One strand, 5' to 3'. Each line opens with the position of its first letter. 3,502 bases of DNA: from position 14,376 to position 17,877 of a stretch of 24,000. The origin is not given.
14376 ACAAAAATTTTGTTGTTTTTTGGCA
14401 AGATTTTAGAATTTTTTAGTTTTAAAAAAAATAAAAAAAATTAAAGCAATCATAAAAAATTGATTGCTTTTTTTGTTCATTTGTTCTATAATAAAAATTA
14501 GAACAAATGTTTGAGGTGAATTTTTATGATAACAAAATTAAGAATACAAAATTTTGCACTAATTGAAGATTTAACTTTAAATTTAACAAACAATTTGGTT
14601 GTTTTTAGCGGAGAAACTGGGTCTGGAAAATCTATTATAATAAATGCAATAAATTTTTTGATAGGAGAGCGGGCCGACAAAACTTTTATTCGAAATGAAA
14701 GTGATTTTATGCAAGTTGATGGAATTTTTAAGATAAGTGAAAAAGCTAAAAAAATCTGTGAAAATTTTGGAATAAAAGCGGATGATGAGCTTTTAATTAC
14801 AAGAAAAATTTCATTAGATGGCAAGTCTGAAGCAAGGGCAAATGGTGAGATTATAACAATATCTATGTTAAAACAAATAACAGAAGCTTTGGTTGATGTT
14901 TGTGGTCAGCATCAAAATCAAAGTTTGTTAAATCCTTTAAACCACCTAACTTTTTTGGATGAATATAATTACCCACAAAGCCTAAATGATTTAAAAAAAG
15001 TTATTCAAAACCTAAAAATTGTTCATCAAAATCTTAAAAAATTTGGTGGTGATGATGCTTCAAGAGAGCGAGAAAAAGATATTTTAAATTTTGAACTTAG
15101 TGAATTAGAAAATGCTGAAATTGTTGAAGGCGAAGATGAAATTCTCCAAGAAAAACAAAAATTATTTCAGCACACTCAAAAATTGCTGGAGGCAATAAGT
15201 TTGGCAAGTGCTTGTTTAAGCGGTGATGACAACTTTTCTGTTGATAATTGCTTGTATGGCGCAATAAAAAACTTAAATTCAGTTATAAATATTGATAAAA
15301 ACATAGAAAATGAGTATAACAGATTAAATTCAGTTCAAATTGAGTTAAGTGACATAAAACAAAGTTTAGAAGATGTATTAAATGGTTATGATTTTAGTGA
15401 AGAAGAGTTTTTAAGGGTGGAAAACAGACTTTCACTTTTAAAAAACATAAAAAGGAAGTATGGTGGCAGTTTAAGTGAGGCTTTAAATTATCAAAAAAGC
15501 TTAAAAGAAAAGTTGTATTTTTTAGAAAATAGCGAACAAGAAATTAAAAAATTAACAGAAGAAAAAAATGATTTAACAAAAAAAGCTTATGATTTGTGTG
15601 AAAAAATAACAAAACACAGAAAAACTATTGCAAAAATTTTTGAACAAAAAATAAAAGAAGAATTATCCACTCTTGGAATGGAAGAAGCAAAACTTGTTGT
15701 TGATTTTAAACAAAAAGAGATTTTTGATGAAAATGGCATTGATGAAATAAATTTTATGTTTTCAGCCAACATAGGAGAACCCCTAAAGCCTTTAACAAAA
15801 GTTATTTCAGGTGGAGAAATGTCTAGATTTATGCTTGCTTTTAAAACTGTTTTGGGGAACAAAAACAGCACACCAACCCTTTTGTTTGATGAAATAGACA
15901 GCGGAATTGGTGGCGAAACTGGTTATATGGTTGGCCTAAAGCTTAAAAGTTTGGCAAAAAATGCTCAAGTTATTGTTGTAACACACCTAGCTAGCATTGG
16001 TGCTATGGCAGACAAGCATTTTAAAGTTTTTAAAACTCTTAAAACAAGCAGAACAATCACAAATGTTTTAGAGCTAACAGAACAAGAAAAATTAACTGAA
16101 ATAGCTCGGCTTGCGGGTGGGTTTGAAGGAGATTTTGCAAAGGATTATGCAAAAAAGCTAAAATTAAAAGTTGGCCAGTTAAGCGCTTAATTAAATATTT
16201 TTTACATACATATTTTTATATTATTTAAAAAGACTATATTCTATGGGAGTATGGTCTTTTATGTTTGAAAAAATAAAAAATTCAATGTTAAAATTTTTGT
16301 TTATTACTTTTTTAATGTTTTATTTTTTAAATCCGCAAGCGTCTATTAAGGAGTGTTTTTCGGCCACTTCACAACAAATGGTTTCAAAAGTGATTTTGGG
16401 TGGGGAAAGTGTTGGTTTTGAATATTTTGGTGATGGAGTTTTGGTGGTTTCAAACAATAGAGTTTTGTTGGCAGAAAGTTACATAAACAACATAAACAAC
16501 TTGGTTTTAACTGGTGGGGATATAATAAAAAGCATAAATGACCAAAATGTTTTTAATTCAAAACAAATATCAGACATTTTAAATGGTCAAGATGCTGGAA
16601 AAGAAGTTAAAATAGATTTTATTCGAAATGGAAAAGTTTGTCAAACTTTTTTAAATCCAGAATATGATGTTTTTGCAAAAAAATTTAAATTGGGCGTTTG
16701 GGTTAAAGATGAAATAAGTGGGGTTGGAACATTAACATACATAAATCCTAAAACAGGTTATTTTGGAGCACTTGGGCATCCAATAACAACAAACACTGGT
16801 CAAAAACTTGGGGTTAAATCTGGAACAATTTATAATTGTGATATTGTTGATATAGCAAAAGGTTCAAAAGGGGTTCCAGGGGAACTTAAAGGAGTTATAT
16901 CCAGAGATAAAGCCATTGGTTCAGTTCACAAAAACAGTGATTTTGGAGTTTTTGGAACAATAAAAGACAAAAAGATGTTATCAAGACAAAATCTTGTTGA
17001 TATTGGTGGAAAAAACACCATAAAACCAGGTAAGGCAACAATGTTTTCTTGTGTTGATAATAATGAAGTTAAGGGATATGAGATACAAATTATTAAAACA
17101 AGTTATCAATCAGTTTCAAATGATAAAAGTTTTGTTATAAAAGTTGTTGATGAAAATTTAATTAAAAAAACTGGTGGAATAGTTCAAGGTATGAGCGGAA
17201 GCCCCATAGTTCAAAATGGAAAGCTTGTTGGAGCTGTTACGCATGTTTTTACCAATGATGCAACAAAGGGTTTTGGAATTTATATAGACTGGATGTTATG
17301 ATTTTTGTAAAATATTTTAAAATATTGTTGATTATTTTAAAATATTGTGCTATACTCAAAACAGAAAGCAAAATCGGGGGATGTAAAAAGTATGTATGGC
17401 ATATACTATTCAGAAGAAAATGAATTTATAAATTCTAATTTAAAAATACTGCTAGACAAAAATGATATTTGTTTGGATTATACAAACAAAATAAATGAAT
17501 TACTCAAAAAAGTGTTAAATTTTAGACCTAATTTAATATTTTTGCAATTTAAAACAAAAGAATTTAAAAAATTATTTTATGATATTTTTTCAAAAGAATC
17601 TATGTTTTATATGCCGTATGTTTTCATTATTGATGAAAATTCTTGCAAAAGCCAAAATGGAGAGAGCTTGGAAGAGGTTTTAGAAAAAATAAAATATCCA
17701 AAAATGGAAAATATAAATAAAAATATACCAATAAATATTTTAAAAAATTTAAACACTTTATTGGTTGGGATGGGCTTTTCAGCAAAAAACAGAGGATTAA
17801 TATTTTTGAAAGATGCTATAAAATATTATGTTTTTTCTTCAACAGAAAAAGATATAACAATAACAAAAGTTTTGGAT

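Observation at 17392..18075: Spo0A orthologue whose receiver domain lacks the phospho-acceptor aspartate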

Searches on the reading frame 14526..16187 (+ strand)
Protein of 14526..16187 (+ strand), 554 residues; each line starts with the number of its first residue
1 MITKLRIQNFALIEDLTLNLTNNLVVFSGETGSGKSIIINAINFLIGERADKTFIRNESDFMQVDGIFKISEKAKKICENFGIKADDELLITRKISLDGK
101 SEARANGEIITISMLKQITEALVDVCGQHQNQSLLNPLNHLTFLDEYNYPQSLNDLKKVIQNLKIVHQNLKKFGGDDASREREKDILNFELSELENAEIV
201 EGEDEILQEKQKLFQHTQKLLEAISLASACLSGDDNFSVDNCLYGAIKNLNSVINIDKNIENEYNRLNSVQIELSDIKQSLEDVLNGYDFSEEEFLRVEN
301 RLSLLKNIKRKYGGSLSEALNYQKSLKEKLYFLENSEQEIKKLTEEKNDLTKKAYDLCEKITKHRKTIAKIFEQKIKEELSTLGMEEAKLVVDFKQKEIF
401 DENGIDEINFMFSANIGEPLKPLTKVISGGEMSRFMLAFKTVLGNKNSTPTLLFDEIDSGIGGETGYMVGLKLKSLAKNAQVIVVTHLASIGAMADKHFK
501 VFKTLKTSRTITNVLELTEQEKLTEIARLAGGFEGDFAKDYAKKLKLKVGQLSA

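Call 3: search_protein_families(library=pfam, proteins=[window:14526-16187:+], max_evalue=1)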
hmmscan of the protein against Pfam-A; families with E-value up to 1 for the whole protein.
window:14526-16187:+ (554 aa): 12 families
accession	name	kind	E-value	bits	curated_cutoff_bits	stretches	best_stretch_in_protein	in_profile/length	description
PF02463.25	SMC_N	-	4.4e-17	62.7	40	1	1-504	1-214/220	RecF/RecN/SMC N terminal domain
PF13476.12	AAA_23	-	6.3e-14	53.5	27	1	4-222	1-198/201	AAA domain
PF13175.12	AAA_15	-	2.8e-10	40.8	32.1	1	1-487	1-369/374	AAA ATPase domain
PF03193.22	RsgA_GTPase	-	0.0028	17.9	30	1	6-43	90-127/174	RsgA GTPase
PF13555.12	AAA_29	-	0.0038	17.4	27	1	9-46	8-46/61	P-loop containing region of AAA domain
PF00005.33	ABC_tran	-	0.021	15.9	25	1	22-56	11-45/137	ABC transporter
PF05597.16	Phasin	-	0.027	15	28.8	1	340-395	55-111/126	Poly(hydroxyalcanoate) granule associated protein (phasin)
PF13401.12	AAA_22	-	0.062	14.1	27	1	22-93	5-65/130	AAA domain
PF00437.27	T2SSE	-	0.067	12.3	24.9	1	18-49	138-169/370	Type II/IV secretion system protein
PF20720.3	nSTAND3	-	0.15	12.2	27.2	1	21-43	16-38/155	Novel STAND NTPase 3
PF13191.12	AAA_16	-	0.22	12.5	32.6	0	23-49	25-51/167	AAA ATPase domain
PF13304.12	AAA_21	-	0.23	11.9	27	0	28-58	5-40/304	AAA domain, putative AbiEii toxin, Type IV TA system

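Call 4: search_protein_families(library=ncbifam, proteins=[window:14526-16187:+], max_evalue=1)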
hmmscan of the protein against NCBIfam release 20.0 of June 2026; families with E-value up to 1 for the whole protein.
window:14526-16187:+ (554 aa): 28 families (the best 25 are shown)
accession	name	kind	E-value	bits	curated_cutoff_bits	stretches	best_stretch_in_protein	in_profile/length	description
TIGR00634.1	recN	equivalog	2.5e-141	472.4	407.85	1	1-545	1-560/563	DNA repair protein RecN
NF008121.0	PRK10869.1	equivalog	8.1e-101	338.2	418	1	1-532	1-536/553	DNA repair protein RecN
TIGR00611.2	recf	equivalog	3.1e-09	36.4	172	2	2-115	1-119/339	DNA replication/repair protein RecF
TIGR02169.1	SMC_prok_A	equivalog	2e-08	32.4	729.4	3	2-53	2-54/1165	chromosome segregation protein SMC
NF045780.1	TrlF_fam_ATP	equivalog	3e-07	29.6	350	1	4-412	292-735/944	TrlF family AAA-like ATPase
TIGR02982.1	heterocyst_DevA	subfamily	1.1e-05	25.2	295.8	1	359-498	75-211/220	ABC exporter ATP-binding subunit, DevA family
TIGR02857.1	CydD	equivalog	3.5e-05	23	435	1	396-498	428-526/529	thiol reductant ABC exporter subunit CydD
TIGR04521.1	ECF_ATPase_2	equivalog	8.6e-05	21.7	330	1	13-58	21-67/279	energy-coupling factor transporter ATPase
NF041035.1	Rad50_Halo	equivalog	0.00021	19.8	1000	1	2-374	3-385/883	DNA double-strand break repair ATPase Rad50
NF002572.0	PRK02224.1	equivalog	0.00021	19.7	1087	2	2-47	3-49/888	DNA double-strand break repair ATPase Rad50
TIGR00972.1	3a0107s01c2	equivalog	0.0007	19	343.2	1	8-46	12-51/248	phosphate ABC transporter ATP-binding protein PstB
NF041760.1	PtuA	equivalog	0.0011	18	500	1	2-43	52-93/524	retron Ec78 anti-phage system effector ATPase PtuA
NF008364.0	PRK11160.1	equivalog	0.0017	17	630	1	424-489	474-535/575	heme ABC transporter ATP-binding protein/permease CydC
TIGR02770.1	nickel_nikD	equivalog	0.0024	17.3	318.7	0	12-50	1-40/230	nickel import ATP-binding protein NikD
TIGR00157.1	TIGR00157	equivalog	0.005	16.4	100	1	9-47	109-147/247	ribosome small subunit-dependent GTPase A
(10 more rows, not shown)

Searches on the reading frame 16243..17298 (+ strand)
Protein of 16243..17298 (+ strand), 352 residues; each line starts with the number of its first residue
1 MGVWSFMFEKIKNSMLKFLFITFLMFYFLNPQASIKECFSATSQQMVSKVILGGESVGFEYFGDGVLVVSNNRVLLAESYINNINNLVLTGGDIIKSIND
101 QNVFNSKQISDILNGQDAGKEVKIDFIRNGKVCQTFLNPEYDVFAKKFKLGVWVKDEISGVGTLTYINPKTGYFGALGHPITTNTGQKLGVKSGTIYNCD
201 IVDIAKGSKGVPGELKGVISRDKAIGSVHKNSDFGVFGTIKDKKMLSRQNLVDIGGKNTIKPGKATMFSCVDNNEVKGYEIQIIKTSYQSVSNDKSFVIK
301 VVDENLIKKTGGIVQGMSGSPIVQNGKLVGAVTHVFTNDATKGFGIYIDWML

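Call 3: search_protein_families(library=pfam, proteins=[window:16243-17298:+], max_evalue=1)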
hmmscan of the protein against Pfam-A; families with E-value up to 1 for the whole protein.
window:16243-17298:+ (352 aa): 5 families
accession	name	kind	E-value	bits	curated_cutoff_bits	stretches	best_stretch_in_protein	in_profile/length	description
PF05580.18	Peptidase_S55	-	2.4e-76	256.9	25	1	147-352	2-210/210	SpoIVB peptidase S55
PF13180.12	PDZ_2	-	0.00041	21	27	1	89-132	30-73/80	PDZ domain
PF17820.7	PDZ_6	-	0.017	15.3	27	1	92-128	19-54/54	PDZ domain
PF14685.13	PDZ_Tricorn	-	0.03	14.7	25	1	91-130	42-80/88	Tricorn protease PDZ domain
PF13365.12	Trypsin_2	-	0.14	13.3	27.6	1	252-330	69-143/144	Trypsin-like peptidase domain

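Call 4: search_protein_families(library=ncbifam, proteins=[window:16243-17298:+], max_evalue=1)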
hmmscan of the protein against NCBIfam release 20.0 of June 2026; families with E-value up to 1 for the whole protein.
window:16243-17298:+ (352 aa): 6 families
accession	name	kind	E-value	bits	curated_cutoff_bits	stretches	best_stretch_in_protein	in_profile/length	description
TIGR02860.1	spore_IV_B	equivalog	5.5e-93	312.1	305.25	1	45-352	86-396/402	SpoIVB peptidase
NF040960.1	MamE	equivalog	1.9e-06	26.8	800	2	293-345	223-278/659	magnetosome formation protease MamE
NF041521.1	HhoA_HhoB_HtrA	equivalog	1.2e-05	24.8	450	1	88-135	280-327/335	HhoA/HhoB/HtrA family serine endopeptidase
TIGR02037.1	degP_htrA_DO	subfamily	0.00075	18.5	416.2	1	89-132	277-320/434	Do family serine endopeptidase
NF007526.1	PRK10139.1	equivalog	0.0038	16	756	1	89-133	309-353/456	serine endoprotease DegQ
NF041199.1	trx7_PDZ_seleno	equivalog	0.11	11.4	300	1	86-134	335-385/390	Trx7/PDZ domain-containing (seleno)protein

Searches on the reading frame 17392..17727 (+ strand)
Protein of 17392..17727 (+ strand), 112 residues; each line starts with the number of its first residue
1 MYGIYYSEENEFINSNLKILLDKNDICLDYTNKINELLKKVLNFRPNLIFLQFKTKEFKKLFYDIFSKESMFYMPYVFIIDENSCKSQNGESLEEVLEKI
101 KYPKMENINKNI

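Call 46: predict_structure(alignment_id=A3)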
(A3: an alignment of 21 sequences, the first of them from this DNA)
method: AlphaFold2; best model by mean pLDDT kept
length: 112 residues; sequences in the alignment: 21
mean_pLDDT: 88.5   pTM: 0.79
mean pLDDT of the five models: 88.5, 88.3, 87.9, 87.7, 87.5
residues with pLDDT >= 90: 78; 70-90: 25; 50-70: 5; < 50: 4
segments of 3 or more residues with pLDDT < 50: 109-112
pLDDT, mean of each block of 10 residues (from residue 1): 93 91 95 96 95 86 91 93 88 92 62 43
secondary structure, 60 per line:
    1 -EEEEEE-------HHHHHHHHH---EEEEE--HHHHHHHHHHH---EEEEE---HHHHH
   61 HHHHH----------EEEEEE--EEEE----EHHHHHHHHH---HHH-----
elements in order: E2-7 H15-23 E27-31 H34-44 E48-52 H56-65 E76-81 E84-87 H93-101

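Call 50: fold_search(model_id=the predicted structure, library=pdb)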
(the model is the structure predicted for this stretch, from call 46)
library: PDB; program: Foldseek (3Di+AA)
matches with E <= 10: 979; with E <= 0.001: 0
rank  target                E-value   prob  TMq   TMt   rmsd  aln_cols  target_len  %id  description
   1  1zit_MODEL_1_A        2.2e-02  0.99  0.56  0.53   4.9       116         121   20  Structure of the receiver domain of NtrC4 from Aquifex aeolicus (released 2006-05-09)
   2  4b09_A                2.7e-02  0.91  0.43  0.26   6.4       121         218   13  Structure of unphosphorylated BaeR dimer (released 2013-07-10)
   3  3q15_C                3.5e-02  0.91  0.42  0.41   7.5       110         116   16  Crystal Structure of RapH complexed with Spo0F (released 2011-02-23)
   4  4l85_A                3.7e-02  0.96  0.40  0.39   3.6        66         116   18  Crystal structure of receiver domain of KdpE D52A mutant from E. coli (released 2014-02-19)
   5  4kny_A                5.1e-02  0.97  0.38  0.21   3.4        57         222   18  Crystal structure of the response regulator KdpE complexed to DNA in an active-like conformation (released 2014-02-19)
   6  2j48_MODEL_1_A        5.1e-02  0.94  0.46  0.44   4.4        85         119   12  NMR structure of the pseudo-receiver domain of the CikA protein. (released 2007-03-06)
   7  4b09_B                5.5e-02  0.84  0.43  0.26   6.9       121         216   12  Structure of unphosphorylated BaeR dimer (released 2013-07-10)
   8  1zh2_B                6.7e-02  0.94  0.42  0.40   3.6        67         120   16  Crystal Structure Of The Calcium-Bound Receiver Domain Of Kdp Potassium Transport System Response Regulator KdpE (released 2005-12-13)
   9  4l85_C                7.1e-02  0.95  0.42  0.40   3.2        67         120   16  Crystal structure of receiver domain of KdpE D52A mutant from E. coli (released 2014-02-19)
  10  8s65_B                7.6e-02  0.54  0.32  0.12   7.9        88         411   19  1-deoxy-D-xylulose 5-phosphate reductoisomerase (DXR) as target for anti Toxoplasma gondii compounds: crystal structur (released 2024-08-21)
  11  4j8l                  8.7e-02  0.96  0.39  0.13   3.0        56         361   11  CRYSTAL STRUCTURE OF THE PYRIDOXAL-5'-PHOSPHATE DEPENDENT protein YhfS from Escherichia coli (released 2014-03-05)
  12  1srr_C                8.7e-02  0.63  0.40  0.38   5.8       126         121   13  CRYSTAL STRUCTURE OF A PHOSPHATASE RESISTANT MUTANT OF SPORULATION RESPONSE REGULATOR SPO0F FROM BACILLUS SUBTILIS (released 1997-04-21)
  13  4kfc_A                9.3e-02  0.93  0.38  0.21   3.4        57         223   18  Crystal structure of a hyperactive mutant of response regulator KdpE complexed to its promoter DNA (released 2014-02-19)
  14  3f7a_B                9.9e-02  0.92  0.50  0.17   7.2       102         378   11  Structure of Orthorhombic crystal form of Pseudomonas aeruginosa RssB (released 2009-11-24)
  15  4g37_A                9.9e-02  0.90  0.52  0.14   4.2       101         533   15  Structure of cross-linked firefly luciferase in second catalytic conformation (released 2012-08-15)
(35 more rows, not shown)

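Call 64: search_solved_structures(query=A3, max_evalue=10, show_alignments=3)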
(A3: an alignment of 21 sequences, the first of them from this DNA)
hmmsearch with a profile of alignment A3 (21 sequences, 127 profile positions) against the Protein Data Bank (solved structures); distinct sequences matched with E-value up to 10: 6.
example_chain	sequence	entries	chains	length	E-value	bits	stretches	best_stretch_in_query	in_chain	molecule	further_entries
9njf_Y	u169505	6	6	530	0.21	14.6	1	37-85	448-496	Probable ATP-binding protein YbiT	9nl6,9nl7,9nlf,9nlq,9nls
5dcm_B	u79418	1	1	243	0.34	13.9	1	26-86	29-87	PhoB family transcriptional regulator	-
5dcl_A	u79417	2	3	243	0.34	13.9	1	26-86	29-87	PhoB family transcriptional regulator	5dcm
4ja2_A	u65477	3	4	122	1.1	12.3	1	17-83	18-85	Response regulator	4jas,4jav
9lbr_A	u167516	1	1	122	1.2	12.2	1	20-83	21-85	Response regulator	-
7p7q_0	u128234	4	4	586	6.6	9.8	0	36-97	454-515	ARE-ABC-F family resistance factor PoxtA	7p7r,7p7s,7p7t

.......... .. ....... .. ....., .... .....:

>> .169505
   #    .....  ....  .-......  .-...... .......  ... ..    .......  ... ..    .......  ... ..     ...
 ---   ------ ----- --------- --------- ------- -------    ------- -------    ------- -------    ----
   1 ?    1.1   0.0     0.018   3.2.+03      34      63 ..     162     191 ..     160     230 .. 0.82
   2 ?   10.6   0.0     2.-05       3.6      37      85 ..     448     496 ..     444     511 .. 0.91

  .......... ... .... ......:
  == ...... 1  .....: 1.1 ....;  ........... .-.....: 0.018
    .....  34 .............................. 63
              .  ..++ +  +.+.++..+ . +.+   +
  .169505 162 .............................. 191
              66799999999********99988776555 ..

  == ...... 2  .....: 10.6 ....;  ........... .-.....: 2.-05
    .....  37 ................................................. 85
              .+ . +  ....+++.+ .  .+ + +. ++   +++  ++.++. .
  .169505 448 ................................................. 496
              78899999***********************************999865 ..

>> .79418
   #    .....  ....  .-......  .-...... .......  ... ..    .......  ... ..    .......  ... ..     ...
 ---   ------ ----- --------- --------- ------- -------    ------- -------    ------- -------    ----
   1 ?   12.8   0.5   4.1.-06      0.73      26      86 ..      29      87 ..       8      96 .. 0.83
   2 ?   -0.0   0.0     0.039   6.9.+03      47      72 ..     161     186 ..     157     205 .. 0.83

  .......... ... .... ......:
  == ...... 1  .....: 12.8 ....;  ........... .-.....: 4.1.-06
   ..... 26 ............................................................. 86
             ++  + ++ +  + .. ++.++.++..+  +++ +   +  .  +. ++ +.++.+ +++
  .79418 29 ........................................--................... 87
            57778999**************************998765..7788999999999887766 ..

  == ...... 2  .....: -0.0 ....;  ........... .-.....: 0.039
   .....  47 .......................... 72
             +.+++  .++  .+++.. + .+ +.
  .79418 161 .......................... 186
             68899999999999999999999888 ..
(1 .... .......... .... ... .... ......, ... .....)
